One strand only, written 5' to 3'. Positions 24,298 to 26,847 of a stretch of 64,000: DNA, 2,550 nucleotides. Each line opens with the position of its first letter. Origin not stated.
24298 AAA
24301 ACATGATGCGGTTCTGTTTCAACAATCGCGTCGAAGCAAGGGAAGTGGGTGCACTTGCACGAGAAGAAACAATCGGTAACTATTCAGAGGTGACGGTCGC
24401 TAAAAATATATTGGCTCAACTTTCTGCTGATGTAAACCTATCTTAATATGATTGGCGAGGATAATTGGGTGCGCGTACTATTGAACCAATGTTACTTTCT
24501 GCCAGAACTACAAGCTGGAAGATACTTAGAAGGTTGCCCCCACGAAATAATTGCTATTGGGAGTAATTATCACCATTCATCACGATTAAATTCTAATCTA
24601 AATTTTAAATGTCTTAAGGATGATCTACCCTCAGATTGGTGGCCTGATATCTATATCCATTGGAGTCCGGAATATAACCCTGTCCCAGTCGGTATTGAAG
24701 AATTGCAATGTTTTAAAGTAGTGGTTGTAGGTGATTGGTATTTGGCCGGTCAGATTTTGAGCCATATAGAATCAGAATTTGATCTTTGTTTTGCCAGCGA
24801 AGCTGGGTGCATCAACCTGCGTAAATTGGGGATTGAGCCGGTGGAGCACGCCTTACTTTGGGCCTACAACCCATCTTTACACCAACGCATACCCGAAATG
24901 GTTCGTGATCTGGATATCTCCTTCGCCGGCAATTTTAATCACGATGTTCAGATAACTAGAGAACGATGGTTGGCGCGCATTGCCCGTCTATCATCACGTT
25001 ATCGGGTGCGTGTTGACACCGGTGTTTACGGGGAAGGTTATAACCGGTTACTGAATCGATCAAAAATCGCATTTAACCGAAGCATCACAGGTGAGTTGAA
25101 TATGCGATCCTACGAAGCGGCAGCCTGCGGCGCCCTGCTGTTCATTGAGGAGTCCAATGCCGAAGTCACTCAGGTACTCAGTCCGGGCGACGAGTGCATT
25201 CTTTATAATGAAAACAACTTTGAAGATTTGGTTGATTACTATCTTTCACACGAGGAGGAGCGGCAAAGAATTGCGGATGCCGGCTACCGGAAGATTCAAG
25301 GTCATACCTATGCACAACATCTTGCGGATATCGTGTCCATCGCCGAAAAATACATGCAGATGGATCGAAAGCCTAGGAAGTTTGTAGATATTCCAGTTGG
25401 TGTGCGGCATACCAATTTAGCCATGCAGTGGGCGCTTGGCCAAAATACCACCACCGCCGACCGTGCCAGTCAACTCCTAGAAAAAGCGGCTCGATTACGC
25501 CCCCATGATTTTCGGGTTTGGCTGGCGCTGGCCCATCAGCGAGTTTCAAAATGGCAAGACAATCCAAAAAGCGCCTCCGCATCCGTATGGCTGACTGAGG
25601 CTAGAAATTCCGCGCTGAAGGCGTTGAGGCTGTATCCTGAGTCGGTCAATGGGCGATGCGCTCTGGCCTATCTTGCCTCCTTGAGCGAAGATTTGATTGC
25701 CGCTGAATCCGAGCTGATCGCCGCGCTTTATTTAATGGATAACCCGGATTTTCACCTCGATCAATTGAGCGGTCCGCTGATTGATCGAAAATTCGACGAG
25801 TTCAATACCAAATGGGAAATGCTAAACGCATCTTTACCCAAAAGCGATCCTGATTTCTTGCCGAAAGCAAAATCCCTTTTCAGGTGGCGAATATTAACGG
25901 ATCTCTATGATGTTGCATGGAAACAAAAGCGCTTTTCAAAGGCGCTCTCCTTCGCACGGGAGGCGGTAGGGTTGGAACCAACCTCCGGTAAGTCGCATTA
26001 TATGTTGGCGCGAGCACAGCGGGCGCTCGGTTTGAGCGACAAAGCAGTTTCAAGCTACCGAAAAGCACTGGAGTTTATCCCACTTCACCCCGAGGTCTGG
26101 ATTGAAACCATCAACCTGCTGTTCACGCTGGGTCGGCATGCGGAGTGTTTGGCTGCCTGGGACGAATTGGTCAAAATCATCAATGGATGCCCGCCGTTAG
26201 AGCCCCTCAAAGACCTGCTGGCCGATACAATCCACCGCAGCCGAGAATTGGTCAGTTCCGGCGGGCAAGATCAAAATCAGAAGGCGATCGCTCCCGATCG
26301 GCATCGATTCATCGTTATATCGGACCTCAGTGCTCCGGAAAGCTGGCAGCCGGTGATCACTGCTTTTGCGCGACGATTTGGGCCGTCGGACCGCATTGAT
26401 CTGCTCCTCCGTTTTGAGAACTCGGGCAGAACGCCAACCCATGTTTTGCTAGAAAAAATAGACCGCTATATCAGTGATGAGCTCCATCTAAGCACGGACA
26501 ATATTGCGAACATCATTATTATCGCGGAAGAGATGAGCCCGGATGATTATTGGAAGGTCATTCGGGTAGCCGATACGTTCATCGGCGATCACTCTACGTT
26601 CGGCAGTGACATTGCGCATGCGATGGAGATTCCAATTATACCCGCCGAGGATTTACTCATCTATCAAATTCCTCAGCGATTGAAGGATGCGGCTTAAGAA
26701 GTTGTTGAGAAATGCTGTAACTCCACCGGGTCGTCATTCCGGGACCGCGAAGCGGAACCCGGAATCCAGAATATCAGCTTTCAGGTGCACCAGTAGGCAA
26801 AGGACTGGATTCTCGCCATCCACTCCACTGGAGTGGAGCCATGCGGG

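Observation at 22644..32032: Three giant multidomain glycosyl/methyl-transferases directly upstream of a Ser/Thr-rich flagellin: candidate flagellin glycosylation island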

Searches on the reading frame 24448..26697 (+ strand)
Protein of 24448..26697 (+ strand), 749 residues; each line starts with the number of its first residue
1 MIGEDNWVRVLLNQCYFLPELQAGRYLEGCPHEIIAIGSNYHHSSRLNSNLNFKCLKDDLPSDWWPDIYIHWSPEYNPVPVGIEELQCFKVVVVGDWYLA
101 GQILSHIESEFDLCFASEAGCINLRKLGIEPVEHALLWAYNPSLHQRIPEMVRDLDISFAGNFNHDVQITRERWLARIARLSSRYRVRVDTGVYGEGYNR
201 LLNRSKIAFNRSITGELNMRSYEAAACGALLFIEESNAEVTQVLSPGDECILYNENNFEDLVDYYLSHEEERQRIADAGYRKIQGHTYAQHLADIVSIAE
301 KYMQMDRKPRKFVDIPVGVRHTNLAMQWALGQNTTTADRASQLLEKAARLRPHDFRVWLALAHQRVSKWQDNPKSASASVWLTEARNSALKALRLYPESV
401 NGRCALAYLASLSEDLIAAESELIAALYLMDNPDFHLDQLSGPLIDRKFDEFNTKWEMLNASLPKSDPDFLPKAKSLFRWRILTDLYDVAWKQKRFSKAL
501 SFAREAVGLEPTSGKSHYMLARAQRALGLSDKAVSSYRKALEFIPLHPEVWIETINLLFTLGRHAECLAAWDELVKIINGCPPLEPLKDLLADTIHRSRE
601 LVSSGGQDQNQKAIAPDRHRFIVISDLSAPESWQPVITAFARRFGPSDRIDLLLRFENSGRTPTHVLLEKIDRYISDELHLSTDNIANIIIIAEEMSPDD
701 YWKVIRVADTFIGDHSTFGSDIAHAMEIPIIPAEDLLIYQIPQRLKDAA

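Call 3: search_protein_families(library=pfam, proteins=[window:24448-26697:+], max_evalue=0.01)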
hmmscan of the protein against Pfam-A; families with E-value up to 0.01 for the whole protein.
window:24448-26697:+ (749 aa): 14 families
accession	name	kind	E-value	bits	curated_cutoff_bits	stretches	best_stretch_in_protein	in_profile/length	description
PF13524.12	Glyco_trans_1_2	-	8.1e-24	84.6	25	1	156-296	16-143/144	Glycosyl transferase-like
PF13428.12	TPR_14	-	8.1e-11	41.9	23.5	1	517-553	4-40/44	Tetratricopeptide repeat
PF07719.23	TPR_2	-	1.2e-09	38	27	0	515-545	2-32/34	Tetratricopeptide repeat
PF13431.12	TPR_17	-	8.5e-09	35.5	24.4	0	509-534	8-33/34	Tetratricopeptide repeat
PF14559.12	TPR_19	-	3.5e-08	34.1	25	1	490-551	1-62/68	Tetratricopeptide repeat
PF13181.12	TPR_8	-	8.3e-07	29.1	25.7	1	515-543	2-30/34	Tetratricopeptide repeat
PF00515.34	TPR_1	-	1.1e-06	28.6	27.8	0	515-545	2-32/34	Tetratricopeptide repeat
PF13432.12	TPR_16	-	0.00083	20.2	32.7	0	518-566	1-49/65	Tetratricopeptide repeat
PF23914.1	TPR_CcmH_CycH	-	0.0012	19.2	42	0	511-570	47-106/158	Cytochrome c-type biogenesis protein H TPR domain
PF03704.23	BTAD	-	0.0014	19.4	22.1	1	506-577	54-125/146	Bacterial transcriptional activator domain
PF13429.12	TPR_15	-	0.0014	18.5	26.2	1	481-573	111-208/280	Tetratricopeptide repeat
PF07721.20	TPR_4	-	0.0024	18.7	27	0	517-535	4-22/26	Tetratricopeptide repeat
PF12895.13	ANAPC3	-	0.0067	17.1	27.2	0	492-539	35-81/82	Anaphase-promoting complex, cyclosome, subunit 3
PF13176.12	TPR_7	-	0.0075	16.7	27.9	0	517-542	2-29/36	Tetratricopeptide repeat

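Call 45: search_solved_structures(query=window:24448-26697:+, max_evalue=0.01)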
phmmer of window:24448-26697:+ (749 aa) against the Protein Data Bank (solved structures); distinct sequences matched with E-value up to 0.01: 37.
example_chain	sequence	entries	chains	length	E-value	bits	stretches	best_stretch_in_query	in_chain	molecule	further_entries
9qhb_A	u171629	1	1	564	3.7e-41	144.5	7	487-560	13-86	Engineered tetratricopeptide repeat protein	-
8bu0_A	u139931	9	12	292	7.4e-23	83.9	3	487-563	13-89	Consensus tetratricopeptide repeat protein | Crystal structure of an 8-repeat consensus TPR superhelix with Zinc. | Monomer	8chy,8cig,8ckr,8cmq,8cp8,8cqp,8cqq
9qhc_A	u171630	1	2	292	3.6e-21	78.4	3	488-558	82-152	Engineered tetratricopeptide repeat protein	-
2fo7_A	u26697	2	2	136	1.5e-10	43.3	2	488-559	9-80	SYNTHETIC CONSENSUS TPR PROTEIN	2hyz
8ch0_A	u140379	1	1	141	1.5e-10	43.3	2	487-559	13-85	Consensus tetratricopeptide repeat protein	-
7yeh_B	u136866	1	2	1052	1.8e-09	39.7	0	488-568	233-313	UDP-N-acetylglucosamine--peptide N-acetylglucosaminyltransferase 110 kDa subunit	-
7yea_A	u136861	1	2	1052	1.8e-09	39.7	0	488-568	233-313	UDP-N-acetylglucosamine--peptide N-acetylglucosaminyltransferase 110 kDa subunit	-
7ntf_A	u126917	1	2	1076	2e-09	39.6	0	488-570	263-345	Isoform 1 of UDP-N-acetylglucosamine--peptide N-acetylglucosaminyltransferase 110 kDa subu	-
1w3b_A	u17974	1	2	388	3.8e-09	38.6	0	488-570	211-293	UDP-N-ACETYLGLUCOSAMINE--PEPTIDE N-ACETYLGLUCOSAMINYLTRANSFERASE 110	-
6eou_A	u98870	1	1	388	9.7e-09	37.3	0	489-571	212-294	UDP-N-acetylglucosamine--peptide N-acetylglucosaminyltransferase 110 kDa subunit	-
7obi_A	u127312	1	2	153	3.6e-08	35.4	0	483-550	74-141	CTPR-rv4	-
9gzg_A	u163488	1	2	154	4e-08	35.2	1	483-553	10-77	Engineered CTPR protein with glutamic acids for conductivity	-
6vbu_4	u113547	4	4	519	2e-07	32.9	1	478-579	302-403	Bardet-Biedl syndrome 4 protein homolog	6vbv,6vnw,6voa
6xt9_D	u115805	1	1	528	2.4e-07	32.6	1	477-578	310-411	Bardet-Biedl syndrome 4 protein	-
1na0_A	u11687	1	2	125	5.9e-07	31.4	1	486-575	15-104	designed protein CTPR3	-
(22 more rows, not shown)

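Call 46: find_homologous_proteins(query=window:24448-26697:+)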
Query window:24448-26697:+ (749 aa): 54 proteins with E <= 0.001 among 8000 candidates.
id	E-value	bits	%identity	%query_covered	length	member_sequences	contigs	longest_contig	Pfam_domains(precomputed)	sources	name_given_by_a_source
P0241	0.0e+0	1716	100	99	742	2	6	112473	PF14559.13,PF13431.13,PF00515.35,PF13524.13,PF13428.13,PF13181.13,PF07719.24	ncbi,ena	-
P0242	5.6e-138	480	37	94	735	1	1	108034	PF13524.13,PF07719.24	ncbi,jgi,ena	jgi:tetratricopeptide (TPR) repeat protein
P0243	2.7e-133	464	35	97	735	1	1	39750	PF14559.13,PF13524.13,PF13428.13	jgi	jgi:tetratricopeptide (TPR) repeat protein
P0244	1.4e-128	448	36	97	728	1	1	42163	PF14559.13,PF13431.13,PF00534.27,PF13524.13,PF13424.13,PF13428.13,PF13181.13,PF07719.24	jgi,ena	-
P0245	1.7e-123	432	35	99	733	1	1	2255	PF14559.13,PF13431.13,PF13414.13,PF13524.13,PF13432.13,PF13428.13,PF13181.13,PF07719.24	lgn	-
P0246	7.7e-121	423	32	97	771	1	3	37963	PF14559.13,PF13431.13,PF13414.13,PF13524.13,PF13432.13,PF07719.24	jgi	jgi:tetratricopeptide (TPR) repeat protein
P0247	4.3e-117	410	35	95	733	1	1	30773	PF14559.13,PF13431.13,PF13414.13,PF13524.13,PF13432.13,PF13428.13,PF13181.13,PF07719.24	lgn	-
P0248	5.7e-117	410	33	98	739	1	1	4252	PF14559.13,PF13431.13,PF00515.35,PF13524.13,PF13432.13,PF13429.13,PF07719.24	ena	-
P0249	1.1e-115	406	35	97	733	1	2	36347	PF14559.13,PF13431.13,PF13414.13,PF00515.35,PF13524.13,PF13432.13,PF13428.13,PF07719.24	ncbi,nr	ncbi:MAG: glycosyltransferase [Chloroherpetonaceae bacterium]|nr:glycosyltransferase [Chthonomonadac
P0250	2.1e-115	405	34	96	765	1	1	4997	PF14559.13,PF13524.13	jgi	jgi:tetratricopeptide (TPR) repeat protein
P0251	2.0e-114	402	34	97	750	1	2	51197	PF14559.13,PF13414.13,PF13524.13,PF13432.13,PF07719.24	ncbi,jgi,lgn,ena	jgi:tetratricopeptide (TPR) repeat protein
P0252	5.5e-114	400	31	97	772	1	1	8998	PF14559.13,PF24575.2,PF13524.13,PF13432.13,PF07719.24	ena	-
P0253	1.4e-112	396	33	97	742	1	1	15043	PF14559.13,PF13524.13,PF13432.13,PF13428.13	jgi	jgi:tetratricopeptide (TPR) repeat protein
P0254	1.6e-111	392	32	97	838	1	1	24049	PF13524.13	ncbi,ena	-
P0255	6.7e-110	387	34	96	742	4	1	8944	PF14559.13,PF13524.13,PF13432.13,PF13428.13,PF07719.24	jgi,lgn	-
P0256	7.7e-110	386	41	44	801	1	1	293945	PF14559.13,PF13431.13,PF00515.35,PF13524.13,PF13432.13,PF13428.13,PF13181.13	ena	-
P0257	1.3e-109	386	33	94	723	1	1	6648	PF24575.2,PF13414.13,PF13524.13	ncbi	-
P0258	1.4e-109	386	33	94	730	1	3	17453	PF14559.13,PF13431.13,PF13414.13,PF13524.13,PF13176.13,PF13432.13,PF13428.13,PF13181.13,PF07719.24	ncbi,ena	-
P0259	1.8e-109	385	31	97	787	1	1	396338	PF14559.13,PF13524.13,PF13432.13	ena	-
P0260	2.8e-108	381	32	97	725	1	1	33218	PF13431.13,PF13414.13,PF00515.35,PF13524.13,PF13432.13,PF13428.13,PF07719.24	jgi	jgi:tetratricopeptide (TPR) repeat protein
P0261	2.6e-107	378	33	94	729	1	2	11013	PF14559.13,PF13431.13,PF13414.13,PF13524.13,PF07719.24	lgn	-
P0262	3.5e-107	378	33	91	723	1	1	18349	PF14559.13,PF13431.13,PF13524.13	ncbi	-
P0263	4.7e-107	377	33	96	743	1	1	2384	PF14559.13,PF13524.13,PF13424.13,PF13432.13,PF13428.13,PF07719.24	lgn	-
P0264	8.0e-107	377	30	97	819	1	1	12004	PF14559.13,PF24575.2,PF13431.13,PF13524.13,PF13432.13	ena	-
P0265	2.9e-103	365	33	92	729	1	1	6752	PF13524.13,PF13424.13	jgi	jgi:tetratricopeptide (TPR) repeat protein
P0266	1.4e-102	362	36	85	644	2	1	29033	PF14559.13,PF13524.13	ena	-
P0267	2.4e-101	358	31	97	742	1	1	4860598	PF13524.13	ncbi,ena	-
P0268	1.8e-100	356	32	94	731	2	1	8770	PF14559.13,PF13371.13,PF00515.35,PF13524.13,PF13176.13,PF13432.13,PF13428.13,PF13181.13,PF07719.24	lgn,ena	-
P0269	3.5e-97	345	31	97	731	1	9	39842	PF13524.13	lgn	-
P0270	4.6e-97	344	33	85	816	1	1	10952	PF13431.13,PF13524.13,PF13432.13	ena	-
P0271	4.9e-97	344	31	95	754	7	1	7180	PF14559.13,PF13524.13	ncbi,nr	ncbi:MAG: glycosyltransferase [Chthonomonadaceae bacterium]|nr:glycosyltransferase [Chthonomonadacea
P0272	1.2e-92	330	31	85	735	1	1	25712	PF13524.13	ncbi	-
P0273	3.9e-88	315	33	74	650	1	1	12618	PF13524.13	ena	-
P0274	1.6e-85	306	31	97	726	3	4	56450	PF13524.13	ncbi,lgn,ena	-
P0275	6.5e-79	284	43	43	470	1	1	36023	PF13524.13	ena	-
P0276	1.1e-76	277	30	97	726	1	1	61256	PF13524.13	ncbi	-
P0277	2.8e-76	276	39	45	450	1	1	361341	PF13524.13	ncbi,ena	-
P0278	2.0e-73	266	33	69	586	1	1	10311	PF13524.13,PF07719.24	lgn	-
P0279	8.8e-62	228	33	66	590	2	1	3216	PF14559.13,PF13524.13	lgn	-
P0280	5.4e-60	222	31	68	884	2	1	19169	PF13524.13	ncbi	-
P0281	6.6e-59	218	35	54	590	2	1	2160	PF14559.13,PF13524.13,PF07719.24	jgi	jgi:tetratricopeptide (TPR) repeat protein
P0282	8.1e-54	201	38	39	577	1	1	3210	PF13524.13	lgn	-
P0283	3.3e-53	199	40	34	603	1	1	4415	PF13524.13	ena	-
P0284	3.0e-51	193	35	39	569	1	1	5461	PF13524.13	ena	-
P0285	1.4e-48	184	34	42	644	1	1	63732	PF13524.13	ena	-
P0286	1.0e-42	165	29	67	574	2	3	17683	PF14559.13,PF13524.13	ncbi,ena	-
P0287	1.1e-42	165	35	40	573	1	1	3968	PF13524.13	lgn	-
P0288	1.0e-39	155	34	41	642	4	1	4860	PF13524.13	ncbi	ncbi:MAG: glycosyltransferase [Candidatus Sericytochromatia bacterium]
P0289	1.1e-36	145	28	66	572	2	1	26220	PF13524.13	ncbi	ncbi:MAG: glycosyltransferase [Candidatus Sericytochromatia bacterium]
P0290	1.3e-31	128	34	34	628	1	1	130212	PF13524.13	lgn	-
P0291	3.8e-24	103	33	33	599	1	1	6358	PF07021.19,PF13847.13,PF13489.13,PF05175.21,PF13649.13,PF13524.13,PF08241.19,PF08242.19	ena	-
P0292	5.7e-24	103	37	28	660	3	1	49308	PF14559.13,PF13524.13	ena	-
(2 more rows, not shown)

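Call 64: predict_structure(alignment_id=A2)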
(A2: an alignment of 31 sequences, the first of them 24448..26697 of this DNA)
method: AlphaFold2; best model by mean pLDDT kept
length: 749 residues; sequences in the alignment: 31
mean_pLDDT: 89.7   pTM: 0.90
mean pLDDT of the five models: 89.7, 88.5, 87.9, 87.4, 87.3
residues with pLDDT >= 90: 510; 70-90: 194; 50-70: 37; < 50: 8
segments of 3 or more residues with pLDDT < 50: 1-4
pLDDT, mean of each block of 10 residues (from residue 1): 66 90 90 87 59 81 91 90 88 86 85 93 90 94 94 96 66 92 97 92 97 84 97 92 96 96 98 98 95 96 81 82 90 81 94 95 92 92 96 97 96 96 98 94 80 88 91 96 97 96 98 96 97 98 94 97 96 97 96 97 75 69 85 91 91 80 80 91 89 88 92 83 93 89 56
secondary structure, 60 per line:
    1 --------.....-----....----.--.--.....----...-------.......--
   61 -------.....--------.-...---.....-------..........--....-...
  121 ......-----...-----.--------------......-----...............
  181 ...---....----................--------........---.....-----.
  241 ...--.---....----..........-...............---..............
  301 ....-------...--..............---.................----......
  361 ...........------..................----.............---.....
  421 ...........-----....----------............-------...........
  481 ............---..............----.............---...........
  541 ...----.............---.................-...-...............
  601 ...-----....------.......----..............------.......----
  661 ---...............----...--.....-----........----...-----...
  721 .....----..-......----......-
elements in order (helices of 4 or more, strands of 3 or more residues): E9-13 H19-22 E33-37 H53-58 E68-72 E89-93 H101-110 E113-116 H118-126 E132-134 E155-160 H166-183 E187-190 H195-204 E205-210 H219-226 E230-234 H240-243 E250-253 H258-267 H269-283 H288-304 H317-330 H334-350 H355-371 H378-395 H400-412 H416-431 H437-440 H451-462 H470-492 H496-509 H514-526 H530-543 H548-560 H564-580 H586-603 H609-612 E619-625 H630-643 E650-656 H664-678 E688-692 H698-705 E710-712 H718-725 H733-738 H743-748

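Call 66: fold_search(model_id=the predicted structure, library=pdb)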
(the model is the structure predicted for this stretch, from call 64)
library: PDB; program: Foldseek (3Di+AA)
matches with E <= 10: 1453; with E <= 0.001: 277
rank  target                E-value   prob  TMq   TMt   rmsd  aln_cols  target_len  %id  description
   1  7ntf_A                1.5e-08  1.00  0.17  0.15  22.3       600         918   13  Cryo-EM structure of unliganded O-GlcNAc transferase (released 2021-11-17)
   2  7ntf_B                3.7e-08  1.00  0.22  0.21  19.4       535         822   15  Cryo-EM structure of unliganded O-GlcNAc transferase (released 2021-11-17)
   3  9qhb                  5.0e-08  1.00  0.21  0.43  11.0       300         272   20  Crystal structure of 16-repeat CTPR protein with eliminated coordination sites (released 2025-10-22)
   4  9qhc_B                1.8e-07  1.00  0.23  0.49  10.4       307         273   19  Crystal structure of 8-repeat CTPR protein with eliminated coordination sites (released 2025-10-22)
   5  9qhc_A                2.9e-07  1.00  0.23  0.48  10.7       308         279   20  Crystal structure of 8-repeat CTPR protein with eliminated coordination sites (released 2025-10-22)
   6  6eou                  3.0e-07  1.00  0.18  0.33  13.9       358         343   18  O-GlcNAc transferase TPR domain with the intellectual disability associated mutation L254F (released 2018-05-09)
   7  7qsg_A                4.1e-07  1.00  0.30  0.55   6.6       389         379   13  Methylmannose polysaccharide mannosyltransferase from M. hassiacum (released 2023-01-25)
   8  1w3b_A                6.5e-07  1.00  0.23  0.39  17.9       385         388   17  The superhelical TPR domain of O-linked GlcNAc transferase reveals structural similarities to importin alpha. (released 2004-09-09)
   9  1w3b_B                6.5e-07  1.00  0.23  0.38  12.5       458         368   16  The superhelical TPR domain of O-linked GlcNAc transferase reveals structural similarities to importin alpha. (released 2004-09-09)
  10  7y4i_B                8.1e-07  1.00  0.20  0.19  22.2       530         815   13  Crystal structure of SPINDLY in complex with GDP (released 2022-12-07)
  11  8dtf_A                8.8e-07  1.00  0.18  0.17  24.5       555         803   12  Cryo-EM structure of the full length Arabidopsis SPY with complete TPRs (released 2023-03-08)
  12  8chy                  9.3e-07  1.00  0.19  0.40  10.9       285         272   20  Crystal structure of an 8-repeat consensus TPR superhelix with Zinc. (released 2024-02-21)
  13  5dse_C                9.7e-07  1.00  0.21  0.22  12.6       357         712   18  Crystal Structure of the TTC7B/Hyccin Complex (released 2015-12-02)
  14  7yea_A                1.1e-06  1.00  0.12  0.10  24.1       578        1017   15  Human O-GlcNAc transferase Dimer (released 2023-07-12)
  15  8dtg_B                1.3e-06  1.00  0.20  0.20  22.1       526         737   13  Cryo-EM structure of Arabidopsis SPY alternative conformation 1 (released 2023-03-08)
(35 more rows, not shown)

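Call 69: search_protein_families(library=ncbifam, proteins=[window:24448-26697:+], max_evalue=0.001)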
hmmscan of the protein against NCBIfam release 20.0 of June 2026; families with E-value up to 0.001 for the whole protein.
window:24448-26697:+ (749 aa): 4 families
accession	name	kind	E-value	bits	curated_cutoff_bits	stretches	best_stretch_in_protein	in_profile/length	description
TIGR02917.1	PEP_TPR_lipo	equivalog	1.8e-08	32.8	312.2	1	489-583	168-262/899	XrtA/PEP-CTERM system TPR-repeat protein PrsT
NF040959.1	MamA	equivalog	3.7e-05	23.2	200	0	492-566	117-191/204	magnetosome protein MamA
TIGR03939.1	PGA_TPR_OMP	equivalog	4.8e-05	21.8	366.65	0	483-576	56-148/800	poly-beta-1,6 N-acetyl-D-glucosamine export porin PgaA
TIGR02521.1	type_IV_pilW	equivalog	0.00019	21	154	0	492-546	43-97/234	type IV pilus biogenesis/stability protein PilW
